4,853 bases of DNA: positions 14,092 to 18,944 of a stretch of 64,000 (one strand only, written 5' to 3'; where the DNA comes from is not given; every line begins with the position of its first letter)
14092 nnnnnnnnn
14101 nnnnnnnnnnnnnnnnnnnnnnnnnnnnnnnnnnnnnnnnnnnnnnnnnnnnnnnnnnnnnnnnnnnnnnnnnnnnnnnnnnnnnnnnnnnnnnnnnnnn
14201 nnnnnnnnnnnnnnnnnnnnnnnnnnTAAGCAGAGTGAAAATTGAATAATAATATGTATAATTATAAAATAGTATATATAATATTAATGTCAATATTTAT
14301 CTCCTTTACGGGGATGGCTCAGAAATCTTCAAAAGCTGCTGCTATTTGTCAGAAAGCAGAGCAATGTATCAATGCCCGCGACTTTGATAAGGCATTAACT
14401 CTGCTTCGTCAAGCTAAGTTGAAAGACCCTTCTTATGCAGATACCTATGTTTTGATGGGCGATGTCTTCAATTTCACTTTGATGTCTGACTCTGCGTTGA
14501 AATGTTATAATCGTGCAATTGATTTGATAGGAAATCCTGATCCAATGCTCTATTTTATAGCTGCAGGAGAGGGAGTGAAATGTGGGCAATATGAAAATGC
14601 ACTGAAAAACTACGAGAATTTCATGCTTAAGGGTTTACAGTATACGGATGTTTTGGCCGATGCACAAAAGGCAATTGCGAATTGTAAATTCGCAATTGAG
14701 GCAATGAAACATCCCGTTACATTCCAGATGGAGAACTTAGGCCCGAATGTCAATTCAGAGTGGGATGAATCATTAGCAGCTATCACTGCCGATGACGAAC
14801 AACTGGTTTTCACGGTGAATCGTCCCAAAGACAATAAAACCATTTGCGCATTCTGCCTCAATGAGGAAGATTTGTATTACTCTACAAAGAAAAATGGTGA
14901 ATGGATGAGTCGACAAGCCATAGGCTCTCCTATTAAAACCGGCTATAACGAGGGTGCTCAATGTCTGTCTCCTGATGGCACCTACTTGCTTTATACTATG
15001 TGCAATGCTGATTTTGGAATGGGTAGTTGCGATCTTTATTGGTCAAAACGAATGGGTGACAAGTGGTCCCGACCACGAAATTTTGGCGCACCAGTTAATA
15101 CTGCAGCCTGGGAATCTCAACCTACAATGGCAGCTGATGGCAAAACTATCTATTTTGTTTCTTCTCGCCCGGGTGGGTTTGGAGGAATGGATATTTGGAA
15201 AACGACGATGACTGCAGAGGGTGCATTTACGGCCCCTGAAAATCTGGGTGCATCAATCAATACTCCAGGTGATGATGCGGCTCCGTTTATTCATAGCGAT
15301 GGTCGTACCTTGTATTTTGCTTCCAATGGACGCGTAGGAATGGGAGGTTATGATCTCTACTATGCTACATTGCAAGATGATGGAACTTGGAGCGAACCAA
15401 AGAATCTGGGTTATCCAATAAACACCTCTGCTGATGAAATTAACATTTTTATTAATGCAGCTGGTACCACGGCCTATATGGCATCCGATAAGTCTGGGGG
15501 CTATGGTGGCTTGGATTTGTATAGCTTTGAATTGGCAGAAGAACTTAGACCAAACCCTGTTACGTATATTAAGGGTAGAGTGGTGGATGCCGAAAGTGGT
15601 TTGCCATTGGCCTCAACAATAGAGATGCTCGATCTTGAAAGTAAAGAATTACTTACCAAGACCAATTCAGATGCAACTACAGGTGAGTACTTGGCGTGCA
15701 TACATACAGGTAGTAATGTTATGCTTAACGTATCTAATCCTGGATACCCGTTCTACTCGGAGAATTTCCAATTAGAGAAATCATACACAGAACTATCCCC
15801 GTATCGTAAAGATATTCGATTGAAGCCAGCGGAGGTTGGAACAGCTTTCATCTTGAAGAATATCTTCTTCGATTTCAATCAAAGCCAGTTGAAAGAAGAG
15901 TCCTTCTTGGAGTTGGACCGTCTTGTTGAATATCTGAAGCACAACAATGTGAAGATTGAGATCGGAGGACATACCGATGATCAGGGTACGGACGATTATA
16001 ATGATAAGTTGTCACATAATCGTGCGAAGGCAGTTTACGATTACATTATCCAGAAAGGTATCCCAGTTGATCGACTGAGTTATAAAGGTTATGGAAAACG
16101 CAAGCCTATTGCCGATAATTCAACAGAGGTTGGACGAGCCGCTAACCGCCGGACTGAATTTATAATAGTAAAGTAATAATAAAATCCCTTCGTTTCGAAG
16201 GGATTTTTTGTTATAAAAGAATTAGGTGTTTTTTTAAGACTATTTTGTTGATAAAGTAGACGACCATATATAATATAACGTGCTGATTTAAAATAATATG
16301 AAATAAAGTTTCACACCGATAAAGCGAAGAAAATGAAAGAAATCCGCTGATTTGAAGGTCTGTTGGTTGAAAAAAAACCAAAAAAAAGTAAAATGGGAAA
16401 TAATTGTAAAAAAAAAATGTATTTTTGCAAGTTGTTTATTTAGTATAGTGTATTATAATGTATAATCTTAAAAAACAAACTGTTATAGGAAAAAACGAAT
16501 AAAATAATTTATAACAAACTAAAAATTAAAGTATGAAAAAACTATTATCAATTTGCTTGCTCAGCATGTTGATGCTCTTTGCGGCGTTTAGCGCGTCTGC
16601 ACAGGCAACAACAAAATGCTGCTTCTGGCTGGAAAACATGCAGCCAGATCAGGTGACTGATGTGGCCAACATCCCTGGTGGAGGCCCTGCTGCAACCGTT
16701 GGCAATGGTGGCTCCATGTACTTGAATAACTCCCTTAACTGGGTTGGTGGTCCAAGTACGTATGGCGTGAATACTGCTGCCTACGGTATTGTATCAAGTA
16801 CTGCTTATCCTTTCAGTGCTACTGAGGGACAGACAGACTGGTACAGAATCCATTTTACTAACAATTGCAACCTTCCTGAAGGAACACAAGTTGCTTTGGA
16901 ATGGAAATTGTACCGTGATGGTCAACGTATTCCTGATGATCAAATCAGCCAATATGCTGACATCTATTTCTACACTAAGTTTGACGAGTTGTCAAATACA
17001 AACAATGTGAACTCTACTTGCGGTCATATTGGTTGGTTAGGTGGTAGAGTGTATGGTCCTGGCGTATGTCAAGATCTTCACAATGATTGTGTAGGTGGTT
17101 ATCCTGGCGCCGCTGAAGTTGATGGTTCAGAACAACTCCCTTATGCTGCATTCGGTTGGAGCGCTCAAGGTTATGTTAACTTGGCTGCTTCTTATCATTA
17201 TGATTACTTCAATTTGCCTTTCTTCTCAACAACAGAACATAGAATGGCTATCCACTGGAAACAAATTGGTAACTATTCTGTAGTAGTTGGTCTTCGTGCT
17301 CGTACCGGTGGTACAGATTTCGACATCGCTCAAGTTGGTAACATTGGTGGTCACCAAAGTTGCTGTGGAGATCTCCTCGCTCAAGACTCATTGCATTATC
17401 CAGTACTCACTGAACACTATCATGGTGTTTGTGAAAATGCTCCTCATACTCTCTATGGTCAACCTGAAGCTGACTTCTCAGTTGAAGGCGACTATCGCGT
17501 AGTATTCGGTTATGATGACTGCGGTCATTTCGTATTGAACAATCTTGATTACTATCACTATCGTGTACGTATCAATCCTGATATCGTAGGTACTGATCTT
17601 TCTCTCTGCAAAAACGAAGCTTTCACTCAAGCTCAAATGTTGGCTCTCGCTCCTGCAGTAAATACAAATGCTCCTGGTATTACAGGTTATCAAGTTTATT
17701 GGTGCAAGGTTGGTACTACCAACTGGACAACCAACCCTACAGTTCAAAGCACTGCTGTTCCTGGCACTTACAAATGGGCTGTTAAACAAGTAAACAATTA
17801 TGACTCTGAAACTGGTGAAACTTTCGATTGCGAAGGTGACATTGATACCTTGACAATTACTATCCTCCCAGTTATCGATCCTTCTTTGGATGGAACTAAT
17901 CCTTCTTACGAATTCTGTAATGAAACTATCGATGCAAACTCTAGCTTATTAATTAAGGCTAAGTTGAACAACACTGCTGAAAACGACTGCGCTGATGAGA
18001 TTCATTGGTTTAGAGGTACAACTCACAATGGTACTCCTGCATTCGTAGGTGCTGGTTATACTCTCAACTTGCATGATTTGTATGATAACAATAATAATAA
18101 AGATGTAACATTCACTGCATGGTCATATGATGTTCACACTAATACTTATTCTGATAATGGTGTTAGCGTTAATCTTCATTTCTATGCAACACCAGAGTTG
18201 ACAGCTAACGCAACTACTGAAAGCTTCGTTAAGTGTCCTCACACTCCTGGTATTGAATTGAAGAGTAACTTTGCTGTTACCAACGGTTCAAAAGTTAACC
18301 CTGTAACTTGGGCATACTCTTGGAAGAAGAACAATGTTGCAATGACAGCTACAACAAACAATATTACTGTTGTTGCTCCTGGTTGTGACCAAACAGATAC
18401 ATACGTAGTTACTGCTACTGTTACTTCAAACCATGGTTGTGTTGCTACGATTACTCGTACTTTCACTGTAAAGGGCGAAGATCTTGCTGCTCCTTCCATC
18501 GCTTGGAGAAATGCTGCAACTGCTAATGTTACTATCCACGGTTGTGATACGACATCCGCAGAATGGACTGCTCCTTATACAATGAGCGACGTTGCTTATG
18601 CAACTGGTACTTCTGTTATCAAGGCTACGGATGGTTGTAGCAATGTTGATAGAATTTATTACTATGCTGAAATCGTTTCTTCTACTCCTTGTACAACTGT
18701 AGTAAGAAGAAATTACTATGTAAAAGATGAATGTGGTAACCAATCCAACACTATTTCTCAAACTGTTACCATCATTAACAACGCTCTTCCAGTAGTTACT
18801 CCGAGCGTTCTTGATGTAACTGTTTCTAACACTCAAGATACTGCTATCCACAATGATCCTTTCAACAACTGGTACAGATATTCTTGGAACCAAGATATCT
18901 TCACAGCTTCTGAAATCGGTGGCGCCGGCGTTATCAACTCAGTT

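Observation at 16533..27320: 3595-aa T9SS cargo: a composite giant surface protein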

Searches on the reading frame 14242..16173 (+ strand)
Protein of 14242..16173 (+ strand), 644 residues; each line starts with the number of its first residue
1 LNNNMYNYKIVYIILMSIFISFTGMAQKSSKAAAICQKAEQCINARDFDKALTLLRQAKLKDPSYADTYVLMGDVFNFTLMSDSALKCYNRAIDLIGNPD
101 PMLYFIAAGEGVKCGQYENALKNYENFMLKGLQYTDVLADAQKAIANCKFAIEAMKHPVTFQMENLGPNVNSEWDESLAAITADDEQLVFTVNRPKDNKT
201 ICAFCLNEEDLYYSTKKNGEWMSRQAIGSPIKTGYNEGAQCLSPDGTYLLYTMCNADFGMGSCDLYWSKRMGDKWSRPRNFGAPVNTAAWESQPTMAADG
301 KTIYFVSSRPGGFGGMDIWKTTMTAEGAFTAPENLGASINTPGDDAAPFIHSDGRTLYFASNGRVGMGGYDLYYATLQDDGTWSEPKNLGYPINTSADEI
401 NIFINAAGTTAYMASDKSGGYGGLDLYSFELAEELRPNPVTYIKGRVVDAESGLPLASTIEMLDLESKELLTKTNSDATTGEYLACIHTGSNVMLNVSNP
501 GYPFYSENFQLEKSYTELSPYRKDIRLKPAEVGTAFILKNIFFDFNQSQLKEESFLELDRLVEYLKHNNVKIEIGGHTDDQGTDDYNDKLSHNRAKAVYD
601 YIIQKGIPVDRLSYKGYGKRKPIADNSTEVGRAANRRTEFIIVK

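Call 14: search_protein_families(library=pfam, proteins=[window:14242-16173:+], max_evalue=0.001)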
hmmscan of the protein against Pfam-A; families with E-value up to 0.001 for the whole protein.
window:14242-16173:+ (644 aa): 5 families
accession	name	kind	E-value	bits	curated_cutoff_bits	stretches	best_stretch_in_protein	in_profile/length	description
PF07676.18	PD40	-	3e-25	88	20.9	2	336-373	2-37/38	WD40-like Beta Propeller Repeat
PF00691.25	OmpA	-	2.2e-24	86.1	27.2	1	542-636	1-98/98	OmpA family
PF13414.12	TPR_11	-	3.8e-06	26.9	26.8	0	47-76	9-38/42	TPR repeat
PF13424.12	TPR_12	-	0.00064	20.3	30.1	0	30-95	7-74/77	Tetratricopeptide repeat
PF07719.23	TPR_2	-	0.00086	19.7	27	0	33-64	2-33/34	Tetratricopeptide repeat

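Call 38: search_solved_structures(query=window:14242-16173:+, max_evalue=0.001)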
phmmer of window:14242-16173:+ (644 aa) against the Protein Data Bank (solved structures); distinct sequences matched with E-value up to 0.001: 75 (the best 60 are shown).
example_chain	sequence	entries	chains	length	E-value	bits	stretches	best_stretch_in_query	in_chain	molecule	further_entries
5u1h_A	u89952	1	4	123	2.2e-21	79.1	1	539-640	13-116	Outer membrane porin F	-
6top_B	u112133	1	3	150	4e-20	75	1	538-623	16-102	OmpA family protein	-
6top_A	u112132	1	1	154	4.2e-20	74.9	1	538-623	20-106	OmpA family protein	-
7f4v_aB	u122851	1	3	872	6.1e-18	67.8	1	523-642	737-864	Photosystem I P700 chlorophyll a apoprotein A2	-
5wtp_A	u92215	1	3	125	5.1e-17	64.7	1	538-644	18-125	OmpA family protein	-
5wtl_A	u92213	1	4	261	3.8e-16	61.9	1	538-644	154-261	OmpA family protein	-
2mqe_A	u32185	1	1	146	9.4e-16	60.6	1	535-629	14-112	OmpA domain protein transmembrane region-containing protein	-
4rha_A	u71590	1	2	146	2.6e-15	59.1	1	535-629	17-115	Outer membrane protein A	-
4erh_A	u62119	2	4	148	2.7e-15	59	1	535-629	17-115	Outer membrane protein A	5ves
3nb3_A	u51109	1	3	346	4.7e-15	58.3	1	531-629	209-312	Outer membrane protein A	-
4g4v_A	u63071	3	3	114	9.6e-15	57.2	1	538-640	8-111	Peptidoglycan-associated lipoprotein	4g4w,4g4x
5eb1_B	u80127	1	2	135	1.4e-14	56.7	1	539-642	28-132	YfiB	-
5eaz_A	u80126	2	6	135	1.5e-14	56.6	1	539-642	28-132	YfiB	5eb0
5y61_B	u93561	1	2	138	1.6e-14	56.5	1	539-642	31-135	YfiB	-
6iki_A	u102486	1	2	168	2.4e-14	55.9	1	539-642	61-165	YfiB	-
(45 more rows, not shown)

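Call 39: search_protein_families(library=ncbifam, proteins=[window:14242-16173:+], max_evalue=0.001)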
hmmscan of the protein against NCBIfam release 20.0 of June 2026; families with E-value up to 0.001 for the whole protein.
window:14242-16173:+ (644 aa): 38 families (the best 25 are shown)
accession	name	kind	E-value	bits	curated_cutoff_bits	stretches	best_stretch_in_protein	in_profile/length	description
NF052230.1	T9SS_PorE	exception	1.5e-101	340.6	600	1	11-622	4-599/648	PorE family type IX secretion system protein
NF053607.1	CHU_0125_OmpA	equivalog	5.1e-97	325.9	620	1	19-643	9-637/639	CHU_0125 family OmpA-like outer membrane integrity protein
NF053611.1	YiaD_Gzip_OmpA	equivalog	1.3e-32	113.2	175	1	539-642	102-206/206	YiaD family glycine zipper/OmpA-like lipoprotein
NF053612.1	anchor_PA1041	equivalog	2.6e-30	106.1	250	1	536-642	128-235/236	PA1041 family peptidoglycan-binding anchor lipoprotein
NF053613.1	OMP_toxin_LptF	equivalog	2.3e-27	96.3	400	1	512-642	114-245/256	lipotoxin F family OmpA-related lipoprotein LptF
NF053585.1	OMP_LP_YfiB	equivalog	5.7e-27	94.6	128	1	539-643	56-161/163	outer membrane lipoprotein YfiB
NF045787.1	OmpABordt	equivalog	1.5e-26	93.3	200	1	540-643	86-190/194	outer membrane protein OmpA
TIGR02802.1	Pal_lipo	equivalog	5.6e-23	81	125.35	1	541-641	2-103/104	peptidoglycan-associated lipoprotein Pal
NF033763.1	exchanger_TraB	exception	1e-20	73.2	700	1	535-643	388-498/522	outer membrane exchange protein TraB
NF008071.1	PRK10808.1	equivalog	6.9e-19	68.4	277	1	535-630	226-325/358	porin OmpA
NF006541.1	PRK09038.1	equivalog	2.6e-18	66.6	283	1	524-643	125-249/253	flagellar motor protein MotD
TIGR03350.1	type_VI_ompA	equivalog_domain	5.4e-18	65.2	139.8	1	542-641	33-136/137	type VI secretion system protein TssL, long form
NF047620.1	FlgprotMotYVib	equivalog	3.5e-17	62.9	400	1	541-638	163-262/271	flagellar protein MotY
NF045788.1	Omp38Acinit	equivalog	8.2e-17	61.3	500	1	540-638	242-342/354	outer membrane protein Omp38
NF007424.1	PRK09967.1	equivalog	5.1e-16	59.2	155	1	539-642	52-157/160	OmpA family protein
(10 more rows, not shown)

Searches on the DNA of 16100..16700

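Call 88: search_rna_families(source=window, start=16100, end=16700, threshold=evalue, max_evalue=1)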
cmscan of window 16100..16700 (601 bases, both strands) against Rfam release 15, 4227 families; matches with E-value up to 1: 5.
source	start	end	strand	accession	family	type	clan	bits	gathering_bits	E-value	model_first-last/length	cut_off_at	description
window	16147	16235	+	RF01770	rimP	Cis-reg; leader;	-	34.4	47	0.00084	1-102/102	no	Gammaprotebacteria rimP leader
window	16269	16354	+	RF01594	snoR18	Gene; snRNA; snoRNA; CD-box;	-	25.5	55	0.77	1-90/90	no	small nucleolar RNA snoR18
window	16168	16237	-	RF02362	Yfr10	Gene; sRNA;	-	23.1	43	0.5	1-78/78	no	Cyanobacterial functional RNA 10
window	16178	16219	+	RF01334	CRISPR-DR21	Gene; CRISPR;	-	21.4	48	0.39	1-37/37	no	CRISPR RNA direct repeat element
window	16140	16215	+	RF01772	rnk_pseudo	Cis-reg; leader;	-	20.2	55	0.62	1-108/108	no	Pseudomonas rnk leader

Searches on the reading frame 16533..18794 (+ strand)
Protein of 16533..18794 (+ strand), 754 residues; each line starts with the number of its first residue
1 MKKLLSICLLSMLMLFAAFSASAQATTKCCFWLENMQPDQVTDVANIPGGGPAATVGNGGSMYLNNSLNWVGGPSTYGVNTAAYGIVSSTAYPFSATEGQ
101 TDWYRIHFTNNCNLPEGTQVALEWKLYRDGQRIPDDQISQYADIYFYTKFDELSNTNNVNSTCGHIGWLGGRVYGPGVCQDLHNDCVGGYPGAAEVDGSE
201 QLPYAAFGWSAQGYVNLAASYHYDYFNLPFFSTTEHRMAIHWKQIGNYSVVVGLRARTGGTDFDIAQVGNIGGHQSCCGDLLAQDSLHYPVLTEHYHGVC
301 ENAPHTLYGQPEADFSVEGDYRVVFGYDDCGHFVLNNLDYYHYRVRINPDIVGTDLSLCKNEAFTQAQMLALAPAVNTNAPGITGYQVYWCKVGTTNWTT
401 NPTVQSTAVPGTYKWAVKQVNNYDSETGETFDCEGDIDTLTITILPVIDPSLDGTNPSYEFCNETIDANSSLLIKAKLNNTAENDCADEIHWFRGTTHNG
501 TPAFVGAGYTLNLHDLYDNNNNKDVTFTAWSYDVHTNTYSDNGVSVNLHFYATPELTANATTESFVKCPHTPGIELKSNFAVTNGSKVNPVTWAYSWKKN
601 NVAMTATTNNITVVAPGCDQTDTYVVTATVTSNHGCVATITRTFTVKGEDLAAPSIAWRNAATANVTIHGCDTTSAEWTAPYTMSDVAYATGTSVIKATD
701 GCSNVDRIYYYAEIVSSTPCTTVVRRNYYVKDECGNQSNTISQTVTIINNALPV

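Call 34: find_related_loci(query=window:16533-18794:+, collection=genome_contigs, flank=10000)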
Query window:16533-18794:+ (754 aa) in genome_contigs; peptide patterns used: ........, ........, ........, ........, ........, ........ (x = any residue, [..] = any of these).
28 stretches matched a pattern; 6 encode a relative of the query (tblastn E <= 1e-3); 6 distinct loci.
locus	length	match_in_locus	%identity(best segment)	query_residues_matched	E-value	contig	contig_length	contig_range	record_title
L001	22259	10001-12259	52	1-754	0e+0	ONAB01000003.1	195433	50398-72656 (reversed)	uncultured Bacteroidales bacterium isolate RUG125 genome assembly, contig: scaffold_5, whole genome shotgun sequence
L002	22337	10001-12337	50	1-754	0e+0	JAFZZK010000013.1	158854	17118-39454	MAG: Bacteroidales bacterium isolate RGIG8237 Water_buffalos_Rumen-5__c625112, whole genome shotgun sequence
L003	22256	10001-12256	49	1-753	0e+0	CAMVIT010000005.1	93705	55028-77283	MAG TPA_asm: uncultured Bacteroidales bacterium isolate SRR8387720_bin.39_metaWRAP_v1.3_MAG genome assembly, contig: ERZ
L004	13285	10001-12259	48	1-753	0e+0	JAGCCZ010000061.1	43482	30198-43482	MAG: Bacteroidales bacterium isolate RGIG9679 Yak_Omasum-2__c767971, whole genome shotgun sequence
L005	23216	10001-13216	48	1-753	0e+0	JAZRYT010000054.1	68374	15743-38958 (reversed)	MAG: Bacteroidales bacterium isolate T1900044949_TA20190002.MAGScoT_cleanbin_000038 SGB_3547_k141_163960, whole genome s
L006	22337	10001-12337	49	1-754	0e+0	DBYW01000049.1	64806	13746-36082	MAG TPA_asm: Bacteroidales bacterium UBA1176 UBA1176_contig_4164, whole genome shotgun sequence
